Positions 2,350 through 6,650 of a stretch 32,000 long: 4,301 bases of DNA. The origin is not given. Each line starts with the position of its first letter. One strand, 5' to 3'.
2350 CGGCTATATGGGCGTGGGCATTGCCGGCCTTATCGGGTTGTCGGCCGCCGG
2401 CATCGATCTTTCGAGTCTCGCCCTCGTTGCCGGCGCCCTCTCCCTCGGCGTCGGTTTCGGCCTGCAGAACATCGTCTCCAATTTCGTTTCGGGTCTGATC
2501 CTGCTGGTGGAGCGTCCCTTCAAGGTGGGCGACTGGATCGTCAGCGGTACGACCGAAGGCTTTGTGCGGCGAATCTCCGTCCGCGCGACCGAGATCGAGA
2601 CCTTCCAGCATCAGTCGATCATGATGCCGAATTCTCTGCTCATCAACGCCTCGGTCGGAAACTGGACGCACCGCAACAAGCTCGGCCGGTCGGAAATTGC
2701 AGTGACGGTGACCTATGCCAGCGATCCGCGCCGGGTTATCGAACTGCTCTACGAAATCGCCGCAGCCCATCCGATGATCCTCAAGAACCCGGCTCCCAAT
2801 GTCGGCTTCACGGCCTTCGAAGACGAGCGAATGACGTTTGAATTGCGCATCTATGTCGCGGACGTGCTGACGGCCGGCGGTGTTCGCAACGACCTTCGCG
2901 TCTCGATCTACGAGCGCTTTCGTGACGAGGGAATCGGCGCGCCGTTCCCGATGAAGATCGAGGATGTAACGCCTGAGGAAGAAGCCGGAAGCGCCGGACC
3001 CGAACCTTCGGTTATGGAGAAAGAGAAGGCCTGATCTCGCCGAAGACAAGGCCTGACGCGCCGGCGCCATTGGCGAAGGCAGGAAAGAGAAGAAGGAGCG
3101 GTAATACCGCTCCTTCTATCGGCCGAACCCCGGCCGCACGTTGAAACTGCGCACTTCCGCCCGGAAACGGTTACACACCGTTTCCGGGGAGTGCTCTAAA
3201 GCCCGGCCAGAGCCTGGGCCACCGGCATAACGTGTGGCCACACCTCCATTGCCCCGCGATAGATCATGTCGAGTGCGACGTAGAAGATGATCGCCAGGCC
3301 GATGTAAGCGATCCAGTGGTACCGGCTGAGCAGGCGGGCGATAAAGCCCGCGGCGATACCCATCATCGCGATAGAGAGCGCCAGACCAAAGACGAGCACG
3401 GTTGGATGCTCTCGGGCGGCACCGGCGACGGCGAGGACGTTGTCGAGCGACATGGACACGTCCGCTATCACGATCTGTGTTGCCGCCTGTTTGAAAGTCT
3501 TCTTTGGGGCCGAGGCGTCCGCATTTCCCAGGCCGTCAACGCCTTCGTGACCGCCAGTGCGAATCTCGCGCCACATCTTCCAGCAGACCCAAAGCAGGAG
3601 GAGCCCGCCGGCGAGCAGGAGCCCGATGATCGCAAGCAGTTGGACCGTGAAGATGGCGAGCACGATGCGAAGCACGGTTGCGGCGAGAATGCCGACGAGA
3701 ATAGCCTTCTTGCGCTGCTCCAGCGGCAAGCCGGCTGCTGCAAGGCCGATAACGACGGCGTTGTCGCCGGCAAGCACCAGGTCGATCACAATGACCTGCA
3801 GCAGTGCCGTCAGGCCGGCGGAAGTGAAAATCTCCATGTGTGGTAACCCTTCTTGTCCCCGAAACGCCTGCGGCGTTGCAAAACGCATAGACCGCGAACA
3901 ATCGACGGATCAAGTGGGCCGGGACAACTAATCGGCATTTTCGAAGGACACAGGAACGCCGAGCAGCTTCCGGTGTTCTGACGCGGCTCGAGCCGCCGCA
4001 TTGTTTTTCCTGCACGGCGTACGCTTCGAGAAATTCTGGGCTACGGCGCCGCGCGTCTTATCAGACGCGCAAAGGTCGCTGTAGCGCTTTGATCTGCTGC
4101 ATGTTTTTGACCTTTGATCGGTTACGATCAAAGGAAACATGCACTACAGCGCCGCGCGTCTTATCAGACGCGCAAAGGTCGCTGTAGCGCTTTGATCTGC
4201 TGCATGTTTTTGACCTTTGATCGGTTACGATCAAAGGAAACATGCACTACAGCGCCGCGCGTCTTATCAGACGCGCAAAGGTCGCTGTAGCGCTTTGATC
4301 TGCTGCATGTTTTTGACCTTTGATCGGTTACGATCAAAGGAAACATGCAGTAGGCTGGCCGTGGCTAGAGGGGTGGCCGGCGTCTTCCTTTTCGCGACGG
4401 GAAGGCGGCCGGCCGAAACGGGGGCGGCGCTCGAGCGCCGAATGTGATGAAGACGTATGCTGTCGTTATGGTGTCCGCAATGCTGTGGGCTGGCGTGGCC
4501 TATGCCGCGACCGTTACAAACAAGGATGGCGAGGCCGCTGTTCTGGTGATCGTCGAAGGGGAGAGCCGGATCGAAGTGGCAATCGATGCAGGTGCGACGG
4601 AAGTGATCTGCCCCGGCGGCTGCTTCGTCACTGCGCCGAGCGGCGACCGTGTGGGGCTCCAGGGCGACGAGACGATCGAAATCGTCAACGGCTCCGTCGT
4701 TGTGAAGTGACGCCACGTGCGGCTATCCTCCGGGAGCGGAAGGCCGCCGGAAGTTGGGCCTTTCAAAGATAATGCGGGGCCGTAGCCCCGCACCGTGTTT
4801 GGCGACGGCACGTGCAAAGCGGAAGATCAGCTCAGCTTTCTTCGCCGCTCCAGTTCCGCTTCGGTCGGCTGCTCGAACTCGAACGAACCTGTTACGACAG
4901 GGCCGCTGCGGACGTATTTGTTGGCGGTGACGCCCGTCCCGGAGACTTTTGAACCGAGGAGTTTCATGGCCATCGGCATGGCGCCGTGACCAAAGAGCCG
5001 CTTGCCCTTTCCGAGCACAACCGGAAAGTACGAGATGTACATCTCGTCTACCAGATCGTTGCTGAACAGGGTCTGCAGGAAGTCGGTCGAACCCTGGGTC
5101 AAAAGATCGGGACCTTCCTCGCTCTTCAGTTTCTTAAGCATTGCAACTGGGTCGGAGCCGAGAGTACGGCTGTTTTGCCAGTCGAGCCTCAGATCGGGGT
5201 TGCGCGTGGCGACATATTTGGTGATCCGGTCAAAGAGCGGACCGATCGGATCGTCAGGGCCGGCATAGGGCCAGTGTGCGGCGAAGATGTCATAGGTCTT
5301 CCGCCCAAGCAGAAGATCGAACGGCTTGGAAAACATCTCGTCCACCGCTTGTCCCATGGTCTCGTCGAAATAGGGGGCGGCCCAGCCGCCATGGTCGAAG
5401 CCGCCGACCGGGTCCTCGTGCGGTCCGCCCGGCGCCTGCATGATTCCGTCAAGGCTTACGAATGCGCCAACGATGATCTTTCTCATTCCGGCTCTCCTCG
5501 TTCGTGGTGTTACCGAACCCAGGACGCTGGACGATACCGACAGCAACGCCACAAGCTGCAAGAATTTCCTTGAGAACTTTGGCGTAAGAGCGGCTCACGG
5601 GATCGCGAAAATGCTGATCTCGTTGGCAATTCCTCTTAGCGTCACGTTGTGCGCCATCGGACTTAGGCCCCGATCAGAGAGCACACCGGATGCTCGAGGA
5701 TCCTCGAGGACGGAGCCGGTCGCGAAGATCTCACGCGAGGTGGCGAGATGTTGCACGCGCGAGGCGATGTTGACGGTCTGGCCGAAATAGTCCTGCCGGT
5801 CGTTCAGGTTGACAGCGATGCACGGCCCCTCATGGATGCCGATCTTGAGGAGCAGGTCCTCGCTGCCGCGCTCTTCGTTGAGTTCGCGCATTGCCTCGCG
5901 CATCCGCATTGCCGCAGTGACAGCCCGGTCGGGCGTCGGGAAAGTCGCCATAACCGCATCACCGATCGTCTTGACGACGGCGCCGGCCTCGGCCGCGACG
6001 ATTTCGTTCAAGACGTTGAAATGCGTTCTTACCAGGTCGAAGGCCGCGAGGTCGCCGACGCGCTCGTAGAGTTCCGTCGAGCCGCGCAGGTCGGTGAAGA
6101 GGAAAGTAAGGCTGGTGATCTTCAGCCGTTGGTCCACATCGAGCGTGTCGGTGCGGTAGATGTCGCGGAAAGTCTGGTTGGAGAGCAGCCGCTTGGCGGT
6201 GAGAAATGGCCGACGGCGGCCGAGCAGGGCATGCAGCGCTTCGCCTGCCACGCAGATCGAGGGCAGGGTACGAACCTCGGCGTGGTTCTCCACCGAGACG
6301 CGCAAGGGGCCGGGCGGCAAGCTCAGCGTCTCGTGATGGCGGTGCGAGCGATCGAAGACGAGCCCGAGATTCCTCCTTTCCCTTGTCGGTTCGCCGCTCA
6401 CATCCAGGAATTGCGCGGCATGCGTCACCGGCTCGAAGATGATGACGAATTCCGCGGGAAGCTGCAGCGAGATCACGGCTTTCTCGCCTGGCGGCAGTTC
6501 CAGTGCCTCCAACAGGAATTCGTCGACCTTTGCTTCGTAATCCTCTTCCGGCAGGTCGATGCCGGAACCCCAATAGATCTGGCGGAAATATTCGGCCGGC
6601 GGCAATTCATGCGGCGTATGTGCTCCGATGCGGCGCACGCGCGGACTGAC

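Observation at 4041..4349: Near-perfect 3 x 103 bp head-to-tail array of a double-hairpin element between the TerC gene and a small secreted-protein gene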

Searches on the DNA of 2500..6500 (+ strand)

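Call 9: search_dna_similar(query=window:2500-6500:+, collection=plasmids, mode=near, max_rows=20)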
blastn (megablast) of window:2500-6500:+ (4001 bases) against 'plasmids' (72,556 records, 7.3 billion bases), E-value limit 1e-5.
In 1 record(s) the limit of 40 matching pieces per record was reached: places in those records are undercounted.
Records with a match: 91; places in all: 261; records where one place covers at least 80% of the query: 4.
Best place of each record, by identity: 95-99% 1; 90-95% 56; 80-90% 27; 60-80% 7.
By first word of the organism name: Sinorhizobium 71; Rhizobium 16; Ensifer 2; Methylobacterium 1; Shinella 1.
By predicted mobility (MOB-suite, as given by PLSDB): mobilizable 49; non-mobilizable 26; conjugative 16.
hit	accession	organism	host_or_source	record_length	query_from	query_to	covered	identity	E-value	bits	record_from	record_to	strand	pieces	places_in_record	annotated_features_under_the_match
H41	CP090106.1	Sinorhizobium meliloti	Medicago,Cell culture,Plant nodule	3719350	1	4001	100%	98.4%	0e+0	7231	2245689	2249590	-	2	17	adenylate/guanylate cyclase domain-containing protein | dihydrofolate reductase family protein | TerC family protein | hypothetical protein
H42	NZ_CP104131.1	Sinorhizobium sp. K101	Phaseolus vulgaris,cell ...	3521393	2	4001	97%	92.8%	0e+0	5622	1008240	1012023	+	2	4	none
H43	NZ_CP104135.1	Sinorhizobium sp. C101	Phaseolus vulgaris,cell ...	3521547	2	4001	97%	92.8%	0e+0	5622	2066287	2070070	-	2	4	none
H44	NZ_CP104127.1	Sinorhizobium sp. M103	Phaseolus vulgaris,cell ...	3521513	2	4001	97%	92.8%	0e+0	5622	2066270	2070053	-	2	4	none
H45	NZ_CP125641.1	Rhizobium sp. BT03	Phaseolus vulgaris,Pure culture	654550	3253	3757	13%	81.7%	3e-113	418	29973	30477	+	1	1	adenylate/guanylate cyclase domain-containing protein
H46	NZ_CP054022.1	Rhizobium indicum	Pisum sativum l. (pea),Pure culture,Pea ...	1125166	3253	3757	13%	80.9%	1e-106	396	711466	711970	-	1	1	record has no annotation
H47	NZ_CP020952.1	Rhizobium sp. CIAT894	-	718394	3256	3757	13%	81.0%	1e-106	396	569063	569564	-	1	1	adenylate/guanylate cyclase domain-containing protein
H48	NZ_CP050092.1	Rhizobium leguminosarum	Trifolium pratense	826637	3253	3757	13%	80.1%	7e-100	374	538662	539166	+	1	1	adenylate/guanylate cyclase domain-containing protein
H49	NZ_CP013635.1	Rhizobium sp. N324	Phaseolus vulgaris,Whole ...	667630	3256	3757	13%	80.6%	3e-103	385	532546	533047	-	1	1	adenylate/guanylate cyclase domain-containing protein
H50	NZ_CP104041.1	Rhizobium sp. WSM4643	Pisum sativum,Cell culture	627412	3253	3757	13%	79.9%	3e-98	368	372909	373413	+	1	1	adenylate/guanylate cyclase domain-containing protein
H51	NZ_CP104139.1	Rhizobium sp. WSM1274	Vicia sp.,cell culture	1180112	3253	3757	13%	79.7%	1e-96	363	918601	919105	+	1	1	record has no annotation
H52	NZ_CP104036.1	Rhizobium sp. SRDI969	Pisum sativum,Cell culture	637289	3253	3757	13%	79.5%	7e-95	357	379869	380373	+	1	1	adenylate/guanylate cyclase domain-containing protein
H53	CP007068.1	Rhizobium leguminosarum bv. trifolii CB782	plant root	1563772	3253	3757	13%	79.1%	1e-91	346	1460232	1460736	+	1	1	adenylate cyclase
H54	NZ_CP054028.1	Rhizobium hidalgonense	Pisum sativum l. (pea),Pure culture,Pea ...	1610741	3256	3757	13%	79.4%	3e-93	351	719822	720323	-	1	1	record has no annotation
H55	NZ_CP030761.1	Rhizobium leguminosarum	Genomic DNA from Bacterial pure culture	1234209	3256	3757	13%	79.2%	1e-91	346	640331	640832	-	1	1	record has no annotation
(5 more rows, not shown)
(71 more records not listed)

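Call 10: get_annotated_region(hit=H41, flank=1000)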
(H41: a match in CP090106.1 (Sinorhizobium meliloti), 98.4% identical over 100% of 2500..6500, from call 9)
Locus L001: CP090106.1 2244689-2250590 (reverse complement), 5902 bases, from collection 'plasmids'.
description: Sinorhizobium meliloti strain Ak57 plasmid pSymB, complete sequence
organism: Sinorhizobium meliloti (NCBI taxid 382)
taxonomy: Bacteria; Pseudomonadota; Alphaproteobacteria; Hyphomicrobiales; Rhizobiaceae; Sinorhizobium; Sinorhizobium meliloti
host: -; source: Medicago,Cell culture,Plant nodule; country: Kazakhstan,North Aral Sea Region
typing (MOB-suite, as given by PLSDB): non-mobilizable
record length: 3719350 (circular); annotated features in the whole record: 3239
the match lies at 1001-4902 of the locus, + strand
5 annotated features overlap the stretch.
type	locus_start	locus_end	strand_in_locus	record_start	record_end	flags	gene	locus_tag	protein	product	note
CDS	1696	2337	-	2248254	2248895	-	-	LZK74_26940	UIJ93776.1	TerC family protein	-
CDS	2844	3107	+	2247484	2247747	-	-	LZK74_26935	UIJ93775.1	hypothetical protein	-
CDS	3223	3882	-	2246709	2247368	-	-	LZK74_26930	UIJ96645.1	dihydrofolate reductase family protein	-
CDS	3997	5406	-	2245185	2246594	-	-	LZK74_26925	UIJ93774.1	adenylate/guanylate cyclase domain-containing protein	-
CDS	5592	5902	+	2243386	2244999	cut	-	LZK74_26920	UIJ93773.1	calcium-binding protein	-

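Call 11: get_annotated_region(hit=H42, flank=1000)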
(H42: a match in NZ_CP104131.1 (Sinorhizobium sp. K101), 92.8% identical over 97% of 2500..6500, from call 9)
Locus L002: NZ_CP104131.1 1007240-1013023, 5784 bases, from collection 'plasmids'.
description: Sinorhizobium sp. K101 plasmid pK101a, complete sequence
organism: Sinorhizobium sp. K101 (NCBI taxid 2976820)
taxonomy: Bacteria; Pseudomonadota; Alphaproteobacteria; Hyphomicrobiales; Rhizobiaceae; Sinorhizobium; Sinorhizobium sp. K101
host: -; source: Phaseolus vulgaris,cell culture,Phaseolus vulgaris nodule,nodule from plant grown in inoculum free soil; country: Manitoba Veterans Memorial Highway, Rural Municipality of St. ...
typing (MOB-suite, as given by PLSDB): non-mobilizable
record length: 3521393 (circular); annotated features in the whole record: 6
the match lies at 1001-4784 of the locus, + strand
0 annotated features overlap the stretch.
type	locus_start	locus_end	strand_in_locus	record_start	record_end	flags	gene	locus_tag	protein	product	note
